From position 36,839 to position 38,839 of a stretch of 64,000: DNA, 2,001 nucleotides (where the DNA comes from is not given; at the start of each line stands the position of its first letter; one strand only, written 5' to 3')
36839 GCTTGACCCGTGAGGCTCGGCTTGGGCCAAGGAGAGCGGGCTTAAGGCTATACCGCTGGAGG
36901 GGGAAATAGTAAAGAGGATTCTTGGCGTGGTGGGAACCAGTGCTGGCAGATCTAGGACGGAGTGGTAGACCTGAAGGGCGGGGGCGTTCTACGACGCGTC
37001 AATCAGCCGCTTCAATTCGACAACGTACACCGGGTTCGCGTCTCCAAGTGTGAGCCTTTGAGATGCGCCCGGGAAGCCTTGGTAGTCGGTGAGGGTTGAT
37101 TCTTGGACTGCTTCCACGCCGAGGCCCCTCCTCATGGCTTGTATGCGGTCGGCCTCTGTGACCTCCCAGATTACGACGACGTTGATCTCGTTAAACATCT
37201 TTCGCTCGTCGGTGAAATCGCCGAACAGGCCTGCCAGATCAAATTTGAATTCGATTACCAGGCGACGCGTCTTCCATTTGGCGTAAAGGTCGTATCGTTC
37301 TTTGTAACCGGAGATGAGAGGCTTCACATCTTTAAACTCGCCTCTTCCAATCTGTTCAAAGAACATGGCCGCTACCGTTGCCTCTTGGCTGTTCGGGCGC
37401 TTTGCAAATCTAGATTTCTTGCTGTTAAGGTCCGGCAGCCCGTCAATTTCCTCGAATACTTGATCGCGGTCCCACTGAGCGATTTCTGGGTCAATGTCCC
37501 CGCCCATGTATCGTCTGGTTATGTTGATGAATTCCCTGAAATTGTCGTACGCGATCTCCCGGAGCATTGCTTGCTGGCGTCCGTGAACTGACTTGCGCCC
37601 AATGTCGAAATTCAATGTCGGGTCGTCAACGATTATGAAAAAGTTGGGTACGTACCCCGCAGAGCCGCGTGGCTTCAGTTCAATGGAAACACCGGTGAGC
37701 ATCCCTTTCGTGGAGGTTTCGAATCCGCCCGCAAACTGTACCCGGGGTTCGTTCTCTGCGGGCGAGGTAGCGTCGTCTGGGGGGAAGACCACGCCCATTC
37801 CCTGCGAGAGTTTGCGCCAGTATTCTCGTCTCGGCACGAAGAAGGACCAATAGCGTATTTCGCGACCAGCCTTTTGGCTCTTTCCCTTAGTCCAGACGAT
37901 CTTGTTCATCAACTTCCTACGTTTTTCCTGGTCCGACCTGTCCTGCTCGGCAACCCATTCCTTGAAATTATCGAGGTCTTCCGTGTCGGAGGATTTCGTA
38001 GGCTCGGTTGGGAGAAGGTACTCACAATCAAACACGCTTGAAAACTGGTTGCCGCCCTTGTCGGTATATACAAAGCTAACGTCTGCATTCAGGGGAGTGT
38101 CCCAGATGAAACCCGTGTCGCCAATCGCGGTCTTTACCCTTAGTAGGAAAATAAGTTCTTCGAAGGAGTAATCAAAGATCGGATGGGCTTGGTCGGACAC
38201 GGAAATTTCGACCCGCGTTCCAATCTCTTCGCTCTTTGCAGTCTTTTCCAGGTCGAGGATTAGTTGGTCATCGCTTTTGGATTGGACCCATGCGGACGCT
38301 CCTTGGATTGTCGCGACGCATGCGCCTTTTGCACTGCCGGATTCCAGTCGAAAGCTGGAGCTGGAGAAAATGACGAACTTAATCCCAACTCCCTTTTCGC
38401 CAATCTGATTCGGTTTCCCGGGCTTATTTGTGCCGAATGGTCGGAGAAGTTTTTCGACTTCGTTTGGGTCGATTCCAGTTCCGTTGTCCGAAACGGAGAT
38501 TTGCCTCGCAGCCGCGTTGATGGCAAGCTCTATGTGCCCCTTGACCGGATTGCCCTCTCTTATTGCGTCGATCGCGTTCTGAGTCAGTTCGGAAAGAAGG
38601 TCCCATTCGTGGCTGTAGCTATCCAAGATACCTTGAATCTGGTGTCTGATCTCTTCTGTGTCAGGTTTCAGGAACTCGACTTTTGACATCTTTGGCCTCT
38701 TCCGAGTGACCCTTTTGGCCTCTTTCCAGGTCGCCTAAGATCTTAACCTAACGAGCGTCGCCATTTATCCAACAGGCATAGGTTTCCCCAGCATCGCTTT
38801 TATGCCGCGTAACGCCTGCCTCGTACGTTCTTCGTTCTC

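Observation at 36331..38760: Single-gene low-GC islet beside tRNA-Glu: MORC/MutL-type GHKL ATPase fused to a PD-(D/E)xK-like C-terminus (candidate undescribed defence or DNA-sensing module)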

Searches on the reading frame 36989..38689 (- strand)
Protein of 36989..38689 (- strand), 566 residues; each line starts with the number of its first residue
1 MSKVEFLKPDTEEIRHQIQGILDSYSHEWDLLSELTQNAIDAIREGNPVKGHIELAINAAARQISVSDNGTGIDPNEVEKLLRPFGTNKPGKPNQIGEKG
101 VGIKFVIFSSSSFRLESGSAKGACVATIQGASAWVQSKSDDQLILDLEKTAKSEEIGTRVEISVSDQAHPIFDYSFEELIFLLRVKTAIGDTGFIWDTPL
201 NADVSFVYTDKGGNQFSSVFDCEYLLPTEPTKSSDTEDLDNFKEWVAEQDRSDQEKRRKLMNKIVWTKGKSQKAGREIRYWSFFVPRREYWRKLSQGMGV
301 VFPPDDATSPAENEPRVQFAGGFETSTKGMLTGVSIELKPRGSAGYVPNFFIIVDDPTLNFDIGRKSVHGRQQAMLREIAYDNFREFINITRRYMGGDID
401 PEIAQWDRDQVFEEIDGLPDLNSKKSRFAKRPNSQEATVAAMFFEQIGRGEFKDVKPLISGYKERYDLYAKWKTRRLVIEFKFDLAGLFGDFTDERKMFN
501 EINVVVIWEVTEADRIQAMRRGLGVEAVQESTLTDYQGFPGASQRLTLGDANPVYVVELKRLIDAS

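Call 4: search_protein_families(library=pfam, proteins=[window:36989-38689:-], max_evalue=1)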
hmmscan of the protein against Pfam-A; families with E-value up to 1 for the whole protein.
window:36989-38689:- (566 aa): 4 families
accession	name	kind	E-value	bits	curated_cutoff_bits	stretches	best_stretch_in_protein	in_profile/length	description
PF02518.31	HATPase_c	-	1.5e-09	38.7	26.4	1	31-135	9-93/111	Histidine kinase-, DNA gyrase B-, and HSP90-like ATPase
PF13589.12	HATPase_c_3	-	1.4e-08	35.3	25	1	30-126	5-101/137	Histidine kinase-, DNA gyrase B-, and HSP90-like ATPase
PF13581.12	HATPase_c_2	-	0.0055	17.1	27.4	1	32-105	36-104/127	Histidine kinase-like ATPase domain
PF25794.1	SACS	-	0.029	14.6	32.8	1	12-42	2-31/247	Sacsin domain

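Call 5: search_protein_families(library=padloc, proteins=[window:36989-38689:-], max_evalue=1)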
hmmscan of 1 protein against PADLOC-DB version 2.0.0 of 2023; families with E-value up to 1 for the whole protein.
window:36989-38689:- (566 aa): 5 families
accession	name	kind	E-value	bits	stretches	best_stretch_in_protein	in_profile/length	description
PDLC03971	TmtA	-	2.8e-07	26.4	1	32-114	58-141/1782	-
PDLC03964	TmtA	-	6.1e-07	25.8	1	34-118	52-133/1538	-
PDLC03966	TmtA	-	8.1e-06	21.9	1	23-106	38-128/1655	-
PDLC03972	TmtA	-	1.3e-05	21.4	1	25-112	38-122/1302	-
PDLC03968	TmtA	-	0.029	10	1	25-105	72-146/1486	-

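Call 6: search_protein_families(library=ncbifam, proteins=[window:36989-38689:-], max_evalue=1)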
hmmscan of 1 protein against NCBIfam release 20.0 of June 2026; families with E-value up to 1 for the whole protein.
window:36989-38689:- (566 aa): 41 families (the best 25 are shown)
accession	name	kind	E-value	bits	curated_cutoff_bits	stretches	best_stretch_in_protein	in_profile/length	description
NF047352.1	P_loop_sacsin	domain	5.1e-10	39.7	50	1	31-113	3-77/80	sacsin N-terminal ATP-binding-like domain-containing protein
NF010683.0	PRK14083.1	equivalog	2.7e-07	29.4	455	1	25-170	24-173/604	HSP90 family protein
NF008468.0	PRK11360.1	equivalog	2.2e-05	23.1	646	1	32-90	511-569/616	two-component system sensor histidine kinase AtoS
TIGR00585.2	mutl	equivalog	3.3e-05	23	180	1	34-89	27-77/555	DNA mismatch repair endonuclease MutL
TIGR02916.1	PEP_his_kin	equivalog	5.9e-05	21.8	300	1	31-90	583-641/679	XrtA/PEP-CTERM system histidine kinase PrsK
NF052574.1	HisKinEspCMyxo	equivalog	5.9e-05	21.4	1200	1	32-125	535-631/785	serine histidine kinase EspC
NF053867.1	SprKinKinDBac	equivalog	0.00021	19.9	775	1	34-122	404-488/500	sporulation kinase KinD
NF003218.0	PRK04184.1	equivalog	0.00037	19.1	274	1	32-167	41-185/539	DNA topoisomerase VI subunit B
NF007898.0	PRK10604.1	equivalog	0.00042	19.6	478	1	31-106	319-394/433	two-component system sensor histidine kinase RstB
TIGR02966.1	phoR_proteo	equivalog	0.00046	19.3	334.2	1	31-103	233-303/333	phosphate regulon sensor histidine kinase PhoR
NF047794.1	HisKinPtgB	equivalog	0.00075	17.9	1000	1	32-90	560-616/656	two-component system sensor histidine kinase PgtB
TIGR02938.1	nifL_nitrog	equivalog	0.00079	18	242.45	1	26-98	386-460/494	nitrogen fixation negative regulator NifL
NF008298.1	PRK11086.1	subfamily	0.001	17.6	520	1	32-83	428-479/529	DcuS/MalK family sensor histidine kinase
NF007688.0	PRK10364.1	equivalog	0.0011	17.8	479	1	32-89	356-411/460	two-component system sensor histidine kinase ZraS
NF008235.0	PRK11006.1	equivalog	0.0016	17.4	390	1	18-108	305-396/431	phosphate regulon sensor histidine kinase PhoR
NF000951.0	PRK00095.2-1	equivalog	0.0077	14.9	391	1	31-91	28-82/559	DNA mismatch repair endonuclease MutL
NF003555.1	PRK05218.1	equivalog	0.01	14.4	371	1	46-82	54-90/614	molecular chaperone HtpG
NF000950.0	PRK00095.1-3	equivalog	0.016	13.7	756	1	33-89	29-80/641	DNA mismatch repair endonuclease MutL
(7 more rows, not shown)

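Call 7: search_solved_structures(query=window:36989-38689:-, max_evalue=1, show_alignments=2)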
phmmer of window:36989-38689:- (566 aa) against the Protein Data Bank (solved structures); distinct sequences matched with E-value up to 1: 11.
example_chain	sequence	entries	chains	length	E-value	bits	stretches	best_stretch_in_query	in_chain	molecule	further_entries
6lzk_A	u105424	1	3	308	0.0038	19.3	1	29-90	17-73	DNA mismatch repair protein MutL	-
5x9y_C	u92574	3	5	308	0.0039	19.2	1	29-90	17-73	DNA mismatch repair protein MutL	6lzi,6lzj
3d36_A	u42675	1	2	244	0.011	17.7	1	32-128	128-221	Sporulation kinase B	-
4biw_A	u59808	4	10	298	0.031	16.3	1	41-106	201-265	SENSOR PROTEIN CPXA | Sensor histidine kinase CpxA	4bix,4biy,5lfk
4biu_A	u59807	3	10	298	0.031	16.3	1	41-106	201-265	SENSOR PROTEIN CPXA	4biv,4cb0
4biz_A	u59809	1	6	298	0.031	16.3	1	41-106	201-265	SENSOR PROTEIN CPXA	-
3sl2_A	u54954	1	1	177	0.049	15.6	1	29-105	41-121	Sensor histidine kinase yycG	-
2d9p_A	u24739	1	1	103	0.21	13.5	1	66-138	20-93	Polyadenylate-binding protein 3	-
9qq6_A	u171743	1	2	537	0.25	13.3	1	30-105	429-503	histidine kinase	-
9p6i_A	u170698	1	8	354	0.88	11.5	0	30-124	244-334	histidine kinase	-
5idm_A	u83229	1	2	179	0.94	11.4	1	62-92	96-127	Cell cycle histidine kinase CckA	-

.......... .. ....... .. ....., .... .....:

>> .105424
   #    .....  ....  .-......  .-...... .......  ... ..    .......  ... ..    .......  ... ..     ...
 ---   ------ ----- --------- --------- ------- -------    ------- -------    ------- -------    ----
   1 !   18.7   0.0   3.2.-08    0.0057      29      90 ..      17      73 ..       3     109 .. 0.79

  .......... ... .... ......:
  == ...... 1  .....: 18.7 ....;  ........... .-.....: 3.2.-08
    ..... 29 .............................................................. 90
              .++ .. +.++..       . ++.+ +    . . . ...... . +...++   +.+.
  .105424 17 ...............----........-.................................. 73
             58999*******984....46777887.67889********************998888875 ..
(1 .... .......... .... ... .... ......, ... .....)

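Call 8: find_homologous_proteins(query=window:36989-38689:-, max_evalue=0.001)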
Query window:36989-38689:- (566 aa): 490 proteins with E <= 0.001 among 8000 candidates; the best 120 are listed.
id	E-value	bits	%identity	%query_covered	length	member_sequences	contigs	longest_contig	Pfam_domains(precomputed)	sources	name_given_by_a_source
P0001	0.0e+0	1284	100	100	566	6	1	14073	PF02518.32,PF13589.13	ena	-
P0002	0.0e+0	1094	82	100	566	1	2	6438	PF02518.32,PF13589.13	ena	-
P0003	0.0e+0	1057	80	100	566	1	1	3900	PF02518.32,PF13589.13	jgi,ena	-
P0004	1.5e-296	1003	74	100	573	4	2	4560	PF02518.32,PF13589.13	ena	-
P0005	5.2e-293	991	75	99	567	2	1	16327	PF02518.32,PF13589.13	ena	-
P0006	1.3e-289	980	74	100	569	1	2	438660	PF02518.32,PF13589.13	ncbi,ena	-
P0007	1.2e-287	973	74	100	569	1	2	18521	PF02518.32,PF13589.13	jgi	jgi:hypothetical protein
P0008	8.3e-279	944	71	99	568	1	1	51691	PF02518.32,PF13589.13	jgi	jgi:anti-sigma regulatory factor (Ser/Thr protein kinase)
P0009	4.9e-273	925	71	99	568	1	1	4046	PF02518.32,PF13589.13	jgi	jgi:anti-sigma regulatory factor (Ser/Thr protein kinase)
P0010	4.6e-265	899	68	99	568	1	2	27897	PF02518.32,PF13589.13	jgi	jgi:hypothetical protein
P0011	1.2e-263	894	67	100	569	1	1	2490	PF02518.32,PF13589.13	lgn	-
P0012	6.7e-261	885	67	100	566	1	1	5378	PF02518.32,PF13589.13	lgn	-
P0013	7.4e-259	878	65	99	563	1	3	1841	PF02518.32,PF13589.13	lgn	-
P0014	8.5e-258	875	66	100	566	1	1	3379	PF02518.32,PF13589.13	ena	-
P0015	4.2e-256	869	66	100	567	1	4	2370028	PF02518.32,PF13589.13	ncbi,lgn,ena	ncbi:MAG: ATP-binding protein [Terracidiphilus sp.]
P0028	2.4e-239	814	63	100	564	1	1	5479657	PF02518.32,PF13589.13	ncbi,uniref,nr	ncbi:ATP-binding protein [Siccirubricoccus sp. G192]|uniref:ATP-binding protein n=1 Tax=Siccirubrico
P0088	5.6e-180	618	49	99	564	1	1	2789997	PF02518.32,PF13589.13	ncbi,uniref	ncbi:ATP-binding protein [Sphingomonas kaistensis]|uniref:ATP-binding protein n=1 Tax=Sphingomonas k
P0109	8.3e-165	568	48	99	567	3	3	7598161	PF02518.32,PF13589.13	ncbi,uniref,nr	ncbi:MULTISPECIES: ATP-binding protein [Rhizobium]|uniref:ATP-binding protein n=1 Tax=Rhizobium TaxI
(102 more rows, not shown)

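Call 11: find_encoding_contigs(protein=P0015, flank=10000, max_places=3)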
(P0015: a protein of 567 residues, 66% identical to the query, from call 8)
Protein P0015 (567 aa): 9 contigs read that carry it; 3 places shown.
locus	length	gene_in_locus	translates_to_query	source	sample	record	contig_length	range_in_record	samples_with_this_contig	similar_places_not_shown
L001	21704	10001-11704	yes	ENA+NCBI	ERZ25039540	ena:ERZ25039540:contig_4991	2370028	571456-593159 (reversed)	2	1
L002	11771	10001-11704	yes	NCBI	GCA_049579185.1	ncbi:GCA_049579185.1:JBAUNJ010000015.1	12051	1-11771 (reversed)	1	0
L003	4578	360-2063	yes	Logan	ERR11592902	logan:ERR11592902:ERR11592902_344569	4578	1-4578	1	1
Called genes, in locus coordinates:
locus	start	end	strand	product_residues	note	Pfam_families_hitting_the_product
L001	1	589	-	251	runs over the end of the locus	PF01479:S4, PF01728:FtsJ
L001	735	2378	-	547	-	-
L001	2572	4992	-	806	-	PF13802:Gal_mutarotas_2, PF01055:Glyco_hydro_31_2nd, PF21365:Glyco_hydro_31_3rd, PF17137:DUF5110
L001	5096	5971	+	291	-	PF01940:DUF92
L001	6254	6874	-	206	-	PF02698:DUF218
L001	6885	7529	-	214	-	PF01300:Sua5_yciO_yrdC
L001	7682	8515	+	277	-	PF22435:MRM3-like_sub_bind, PF00588:SpoU_methylase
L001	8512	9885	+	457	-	PF05496:RuvB_N, PF00158:Sigma54_activat (faint), PF01078:Mg_chelatase (faint), PF00004:AAA, PF07728:AAA_5 (weak), PF13173:AAA_14 (weak), PF16193:AAA_assoc_2, PF12002:MgsA_C, +1 more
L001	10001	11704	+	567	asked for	PF02518:HATPase_c, PF13589:HATPase_c_3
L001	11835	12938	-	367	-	PF01833:TIG (weak), PF01391:Collagen (weak)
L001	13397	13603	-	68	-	-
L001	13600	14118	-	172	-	-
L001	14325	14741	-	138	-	PF01850:PIN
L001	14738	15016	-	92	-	PF22513:FitA-like_RHH, PF03869:Arc (weak)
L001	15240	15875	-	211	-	PF08534:Redoxin, PF00578:AhpC-TSA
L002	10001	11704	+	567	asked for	PF02518:HATPase_c, PF13589:HATPase_c_3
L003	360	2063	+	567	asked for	PF02518:HATPase_c, PF13589:HATPase_c_3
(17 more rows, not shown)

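Call 13: find_encoding_contigs(protein=P0001, flank=10000, max_places=4)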
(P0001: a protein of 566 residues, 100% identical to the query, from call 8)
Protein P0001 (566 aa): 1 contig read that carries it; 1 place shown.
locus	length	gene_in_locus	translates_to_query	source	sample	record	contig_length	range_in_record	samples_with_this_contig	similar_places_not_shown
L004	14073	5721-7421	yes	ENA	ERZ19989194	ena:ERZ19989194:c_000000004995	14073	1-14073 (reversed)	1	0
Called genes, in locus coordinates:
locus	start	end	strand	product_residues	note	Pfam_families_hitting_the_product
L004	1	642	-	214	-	?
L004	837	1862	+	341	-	PF08240:ADH_N, PF00107:ADH_zinc_N, PF13602:ADH_zinc_N_2 (weak)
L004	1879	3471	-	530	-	PF02310:B12-binding, PF04055:Radical_SAM, PF13282:DUF4070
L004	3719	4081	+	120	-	-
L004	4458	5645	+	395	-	PF00155:Aminotran_1_2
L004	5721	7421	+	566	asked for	PF02518:HATPase_c, PF13589:HATPase_c_3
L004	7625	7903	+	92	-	PF11746:DUF3303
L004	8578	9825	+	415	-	PF25917:BSH_RND, PF25973:BSH_CzcB, PF25967:RND-MFP_C (weak), PF25989:YknX_C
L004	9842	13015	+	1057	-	PF00873:ACR_tran, PF03176:MMPL (weak), PF02355:SecD_SecF_C (faint), PF03176:MMPL (weak)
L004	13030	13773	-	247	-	-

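Call 14: find_encoding_contigs(protein=P0006, flank=10000, max_places=3)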
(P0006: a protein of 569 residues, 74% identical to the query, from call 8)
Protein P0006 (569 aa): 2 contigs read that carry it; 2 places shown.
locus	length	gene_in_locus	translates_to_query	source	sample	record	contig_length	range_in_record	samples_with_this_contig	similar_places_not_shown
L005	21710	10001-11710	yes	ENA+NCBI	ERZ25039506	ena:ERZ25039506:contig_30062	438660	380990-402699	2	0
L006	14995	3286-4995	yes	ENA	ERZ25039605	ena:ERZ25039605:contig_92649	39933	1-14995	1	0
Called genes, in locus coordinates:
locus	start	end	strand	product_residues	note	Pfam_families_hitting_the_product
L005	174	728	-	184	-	PF00903:Glyoxalase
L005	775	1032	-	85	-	-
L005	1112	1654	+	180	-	-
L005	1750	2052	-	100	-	-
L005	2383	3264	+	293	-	PF07681:DoxX (weak)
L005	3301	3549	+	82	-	PF09720:Unstab_antitox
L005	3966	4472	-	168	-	-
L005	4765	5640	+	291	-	-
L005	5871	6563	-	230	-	PF04366:Ysc84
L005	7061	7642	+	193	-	PF11645:PDDEXK_5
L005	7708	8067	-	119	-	PF01541:GIY-YIG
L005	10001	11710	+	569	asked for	PF02518:HATPase_c, PF13589:HATPase_c_3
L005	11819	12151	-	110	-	-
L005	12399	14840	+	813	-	PF01138:RNase_PH, PF03725:RNase_PH_C, PF03726:PNPase (weak), PF01138:RNase_PH, PF00013:KH_1, PF00575:S1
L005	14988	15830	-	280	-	-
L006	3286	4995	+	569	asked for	PF02518:HATPase_c, PF13589:HATPase_c_3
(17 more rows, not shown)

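Call 15: find_encoding_contigs(protein=P0028, flank=10000, max_places=2)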
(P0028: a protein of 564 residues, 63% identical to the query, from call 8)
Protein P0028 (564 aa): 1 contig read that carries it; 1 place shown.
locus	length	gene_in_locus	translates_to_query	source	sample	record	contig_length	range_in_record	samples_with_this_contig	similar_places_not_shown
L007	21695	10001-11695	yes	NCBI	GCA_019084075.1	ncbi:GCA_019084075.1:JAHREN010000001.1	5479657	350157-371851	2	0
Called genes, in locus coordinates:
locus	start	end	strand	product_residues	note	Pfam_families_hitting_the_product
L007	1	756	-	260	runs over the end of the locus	PF01113:DapB_N, PF05173:DapB_C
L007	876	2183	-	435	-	PF00226:DnaJ, PF01556:DnaJ_C, PF00684:DnaJ_CXXCXGXG, PF27439:DnaJ_C_2 (weak)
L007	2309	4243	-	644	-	PF00012:HSP70, PF06723:MreB_Mbl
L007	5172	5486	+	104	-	-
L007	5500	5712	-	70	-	-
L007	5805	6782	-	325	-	PF00512:HisKA, PF13581:HATPase_c_2 (weak), PF02518:HATPase_c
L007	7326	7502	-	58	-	-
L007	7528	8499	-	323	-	PF04348:LppC, PF13458:Peripla_BP_6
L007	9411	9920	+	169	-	-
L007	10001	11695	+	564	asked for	PF02518:HATPase_c, PF13589:HATPase_c_3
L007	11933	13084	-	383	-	PF04055:Radical_SAM, PF06969:HemN_C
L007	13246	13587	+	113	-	PF00581:Rhodanese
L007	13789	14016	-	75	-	-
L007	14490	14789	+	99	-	PF07589:PEP_exosort_dom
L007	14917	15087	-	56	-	-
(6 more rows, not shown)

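Call 16: find_encoding_contigs(protein=P0088, flank=10000, max_places=2)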
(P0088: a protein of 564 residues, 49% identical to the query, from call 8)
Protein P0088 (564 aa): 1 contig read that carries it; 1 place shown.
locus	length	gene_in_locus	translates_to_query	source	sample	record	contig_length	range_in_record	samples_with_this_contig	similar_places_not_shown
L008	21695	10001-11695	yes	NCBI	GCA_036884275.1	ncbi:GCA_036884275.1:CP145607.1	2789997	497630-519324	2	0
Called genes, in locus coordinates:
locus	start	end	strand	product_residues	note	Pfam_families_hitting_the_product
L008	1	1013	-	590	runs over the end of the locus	PF00989:PAS (weak), PF13188:PAS_8 (faint), PF08447:PAS_3 (faint), PF08448:PAS_4 (faint), PF13426:PAS_9, PF00512:HisKA, PF02518:HATPase_c, PF00072:Response_reg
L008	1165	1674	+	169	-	PF12276:DUF3617 (weak)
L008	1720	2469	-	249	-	PF00484:Pro_CA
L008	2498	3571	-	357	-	PF03741:TerC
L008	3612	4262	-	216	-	PF10677:DUF2490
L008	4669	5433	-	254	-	PF00561:Abhydrolase_1, PF12146:Hydrolase_4, PF12697:Abhydrolase_6 (weak), PF20408:Abhydrolase_11 (weak)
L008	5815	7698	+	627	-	PF00317:Ribonuc_red_lgN, PF02867:Ribonuc_red_lgC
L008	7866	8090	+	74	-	-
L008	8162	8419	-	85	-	PF09939:DUF2171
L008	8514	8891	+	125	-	PF16357:PepSY_TM_like_2 (faint), PF03929:PepSY_TM (weak)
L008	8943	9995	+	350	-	PF00268:Ribonuc_red_sm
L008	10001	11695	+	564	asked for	PF02518:HATPase_c, PF13589:HATPase_c_3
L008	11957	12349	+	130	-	-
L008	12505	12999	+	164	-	-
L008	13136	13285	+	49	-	-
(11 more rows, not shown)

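Call 17: find_encoding_contigs(protein=P0109, flank=10000, max_places=3)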
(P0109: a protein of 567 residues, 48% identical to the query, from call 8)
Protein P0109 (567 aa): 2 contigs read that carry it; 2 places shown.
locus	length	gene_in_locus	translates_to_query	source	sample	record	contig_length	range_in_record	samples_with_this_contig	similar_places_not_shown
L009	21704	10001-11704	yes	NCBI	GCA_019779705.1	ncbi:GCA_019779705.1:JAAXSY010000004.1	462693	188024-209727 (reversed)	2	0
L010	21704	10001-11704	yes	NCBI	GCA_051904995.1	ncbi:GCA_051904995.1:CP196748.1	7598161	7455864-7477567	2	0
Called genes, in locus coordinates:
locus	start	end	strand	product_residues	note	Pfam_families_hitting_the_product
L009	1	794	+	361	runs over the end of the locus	PF02384:N6_Mtase, PF01170:UPF0020 (weak), PF07669:Eco57I (weak)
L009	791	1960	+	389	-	PF01420:Methylase_S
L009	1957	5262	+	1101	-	PF04313:HSDR_N, PF04851:ResIII, PF18766:SWI2_SNF2, PF22679:T1R_D3-like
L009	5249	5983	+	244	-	PF01863:YgjP-like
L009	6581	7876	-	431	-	-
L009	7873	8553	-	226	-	-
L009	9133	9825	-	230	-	PF00239:Resolvase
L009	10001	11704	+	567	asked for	PF02518:HATPase_c, PF13589:HATPase_c_3 (faint)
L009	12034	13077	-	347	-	-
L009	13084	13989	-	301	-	PF18864:AbiTii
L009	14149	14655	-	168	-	-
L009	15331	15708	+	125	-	-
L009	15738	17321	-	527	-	PF20172:DUF6538 (faint), PF00589:Phage_integrase (weak)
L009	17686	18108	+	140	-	PF07886:BA14K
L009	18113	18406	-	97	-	PF10262:Rdx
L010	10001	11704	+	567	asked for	PF02518:HATPase_c, PF13589:HATPase_c_3 (faint)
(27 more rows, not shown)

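Call 18: predict_structure(alignment_id=A1)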
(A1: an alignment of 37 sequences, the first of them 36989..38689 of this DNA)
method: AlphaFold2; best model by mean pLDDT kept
length: 566 residues; sequences in the alignment: 37
mean_pLDDT: 84.6   pTM: 0.66
mean pLDDT of the five models: 84.6, 84.4, 84.3, 83.5, 83.3
residues with pLDDT >= 90: 219; 70-90: 283; 50-70: 54; < 50: 10
segments of 3 or more residues with pLDDT < 50: 308-310
pLDDT, mean of each block of 10 residues (from residue 1): 68 78 79 89 90 96 95 88 73 66 83 93 92 84 87 86 91 92 89 90 96 95 93 92 92 89 92 90 89 89 58 66 82 73 65 85 65 88 88 72 61 86 87 89 91 89 81 92 91 84 93 90 85 74 89 92 75
secondary structure, 60 per line:
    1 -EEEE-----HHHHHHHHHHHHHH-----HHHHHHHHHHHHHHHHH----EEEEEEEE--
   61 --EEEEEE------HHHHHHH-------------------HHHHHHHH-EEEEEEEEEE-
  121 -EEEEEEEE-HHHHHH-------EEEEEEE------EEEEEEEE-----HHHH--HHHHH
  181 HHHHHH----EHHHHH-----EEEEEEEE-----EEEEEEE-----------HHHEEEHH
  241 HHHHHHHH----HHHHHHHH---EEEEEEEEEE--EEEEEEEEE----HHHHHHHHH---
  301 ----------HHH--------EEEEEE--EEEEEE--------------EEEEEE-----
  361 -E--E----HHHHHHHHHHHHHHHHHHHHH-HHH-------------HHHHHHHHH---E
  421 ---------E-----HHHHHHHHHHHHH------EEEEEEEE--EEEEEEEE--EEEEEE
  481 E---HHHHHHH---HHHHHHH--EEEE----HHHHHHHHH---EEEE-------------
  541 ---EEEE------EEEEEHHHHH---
elements in order: E2-5 H11-24 H30-46 E51-58 E63-68 H75-81 H101-108 E110-119 E122-129 H131-136 E144-150 E157-164 H170-173 H176-186 H192-196 E202-209 E215-221 E236-238 H239-248 H253-260 E264-273 E276-284 H289-297 E322-327 E330-335 E350-355 H370-390 H408-416 H436-448 E455-462 E465-472 E475-481 H485-491 H495-501 E504-507 H512-520 E524-527 E544-547 E554-558 H559-563
